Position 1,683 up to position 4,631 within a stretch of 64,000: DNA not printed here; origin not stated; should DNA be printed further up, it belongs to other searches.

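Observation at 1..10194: Tandem trio of paralogous giant T9SS cargo proteins with a gene-remodelling scar, only one retaining an M43 metalloprotease head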

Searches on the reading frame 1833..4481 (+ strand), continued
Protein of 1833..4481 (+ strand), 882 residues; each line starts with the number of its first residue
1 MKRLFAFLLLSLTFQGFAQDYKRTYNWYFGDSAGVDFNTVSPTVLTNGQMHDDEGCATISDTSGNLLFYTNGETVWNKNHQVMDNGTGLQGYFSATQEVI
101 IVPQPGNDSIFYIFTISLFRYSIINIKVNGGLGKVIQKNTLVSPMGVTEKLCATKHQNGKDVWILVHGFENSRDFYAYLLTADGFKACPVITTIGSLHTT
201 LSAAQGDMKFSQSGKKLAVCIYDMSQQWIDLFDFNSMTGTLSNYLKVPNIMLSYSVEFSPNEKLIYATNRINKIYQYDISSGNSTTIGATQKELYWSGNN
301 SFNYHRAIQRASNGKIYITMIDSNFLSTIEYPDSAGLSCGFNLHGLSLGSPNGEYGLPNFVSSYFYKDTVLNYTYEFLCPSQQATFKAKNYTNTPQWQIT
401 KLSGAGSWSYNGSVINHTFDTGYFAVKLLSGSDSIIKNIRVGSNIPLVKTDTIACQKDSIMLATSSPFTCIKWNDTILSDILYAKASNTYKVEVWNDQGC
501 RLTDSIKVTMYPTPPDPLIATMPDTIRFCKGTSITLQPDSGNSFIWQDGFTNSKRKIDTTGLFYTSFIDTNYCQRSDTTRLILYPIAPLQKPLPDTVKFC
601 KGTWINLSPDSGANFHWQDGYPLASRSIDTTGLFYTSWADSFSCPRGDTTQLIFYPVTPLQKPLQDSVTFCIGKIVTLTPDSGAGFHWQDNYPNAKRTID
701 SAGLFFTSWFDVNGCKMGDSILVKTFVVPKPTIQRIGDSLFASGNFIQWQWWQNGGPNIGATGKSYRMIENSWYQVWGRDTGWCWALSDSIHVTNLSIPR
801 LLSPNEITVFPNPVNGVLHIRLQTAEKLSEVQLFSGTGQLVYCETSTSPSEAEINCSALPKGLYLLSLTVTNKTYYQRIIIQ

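Call 81: search_protein_families(library=pfam, alignment_id=A9, max_evalue=0.001)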
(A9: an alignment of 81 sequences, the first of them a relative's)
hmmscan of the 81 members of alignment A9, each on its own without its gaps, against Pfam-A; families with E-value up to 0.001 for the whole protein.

A. member 1, L001:18089-19348:+ (420 aa): 0 families

B. families by the number of members that match (of 81 scanned): 44 families (the first 25 are shown)
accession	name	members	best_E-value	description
PF13560.12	HTH_31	6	5.8e-08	Helix-turn-helix domain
PF13413.12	HTH_25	5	7.8e-05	Helix-turn-helix domain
PF01381.28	HTH_3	4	1.7e-08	Helix-turn-helix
PF12844.13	HTH_19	4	2.5e-05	Helix-turn-helix domain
PF13279.12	4HBT_2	3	4.7e-08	Thioesterase-like superfamily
PF13426.13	PAS_9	2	2.2e-23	PAS domain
PF13385.13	Laminin_G_3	2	2.8e-22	Concanavalin A-like lectin/glucanases superfamily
PF00989.32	PAS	2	1.6e-15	PAS fold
PF00512.31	HisKA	2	8.4e-12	His Kinase A (phospho-acceptor) domain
PF13443.12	HTH_26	2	2.3e-07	Cro/C1-type HTH DNA-binding domain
PF08447.18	PAS_3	1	1.3e-31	PAS fold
PF02518.31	HATPase_c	1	4.7e-25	Histidine kinase-, DNA gyrase B-, and HSP90-like ATPase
PF00515.34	TPR_1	1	3.9e-24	Tetratricopeptide repeat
PF07719.23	TPR_2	1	1.6e-21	Tetratricopeptide repeat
PF13414.12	TPR_11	1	5.2e-21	TPR repeat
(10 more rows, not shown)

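Call 86: find_encoding_contigs(protein=P0016, flank=10000, max_places=4)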
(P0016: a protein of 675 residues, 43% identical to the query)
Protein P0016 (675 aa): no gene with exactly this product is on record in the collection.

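Call 111: list_cluster_members(proteins=[P0001, P0121, P0017, P0016])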
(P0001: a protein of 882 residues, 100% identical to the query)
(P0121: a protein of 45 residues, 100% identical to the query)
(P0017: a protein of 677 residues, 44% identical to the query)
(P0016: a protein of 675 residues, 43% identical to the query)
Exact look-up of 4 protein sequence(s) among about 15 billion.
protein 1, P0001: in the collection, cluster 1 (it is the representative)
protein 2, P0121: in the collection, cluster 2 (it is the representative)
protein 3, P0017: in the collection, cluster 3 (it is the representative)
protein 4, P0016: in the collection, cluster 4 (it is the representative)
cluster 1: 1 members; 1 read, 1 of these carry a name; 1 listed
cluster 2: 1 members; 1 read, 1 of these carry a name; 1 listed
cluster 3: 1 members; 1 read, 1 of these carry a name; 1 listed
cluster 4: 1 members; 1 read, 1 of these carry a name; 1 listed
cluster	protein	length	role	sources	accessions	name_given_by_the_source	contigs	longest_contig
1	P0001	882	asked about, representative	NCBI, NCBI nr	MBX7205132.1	MAG: T9SS type A sorting domain-containing protein [Bacteroidia bacterium] | T9SS type A sorting domain-containing protein [Bacteroidia bacterium]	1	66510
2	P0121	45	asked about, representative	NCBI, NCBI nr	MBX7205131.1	MAG: hypothetical protein K1X81_06885 [Bacteroidia bacterium] | hypothetical protein [Bacteroidia bacterium]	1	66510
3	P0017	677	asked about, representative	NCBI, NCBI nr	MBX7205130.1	MAG: T9SS type A sorting domain-containing protein, partial [Bacteroidia bacterium] | T9SS type A sorting domain-containing protein [Bacteroidia bacterium]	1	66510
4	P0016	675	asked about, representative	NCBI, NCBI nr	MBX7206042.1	MAG: T9SS type A sorting domain-containing protein [Bacteroidia bacterium] | T9SS type A sorting domain-containing protein [Bacteroidia bacterium]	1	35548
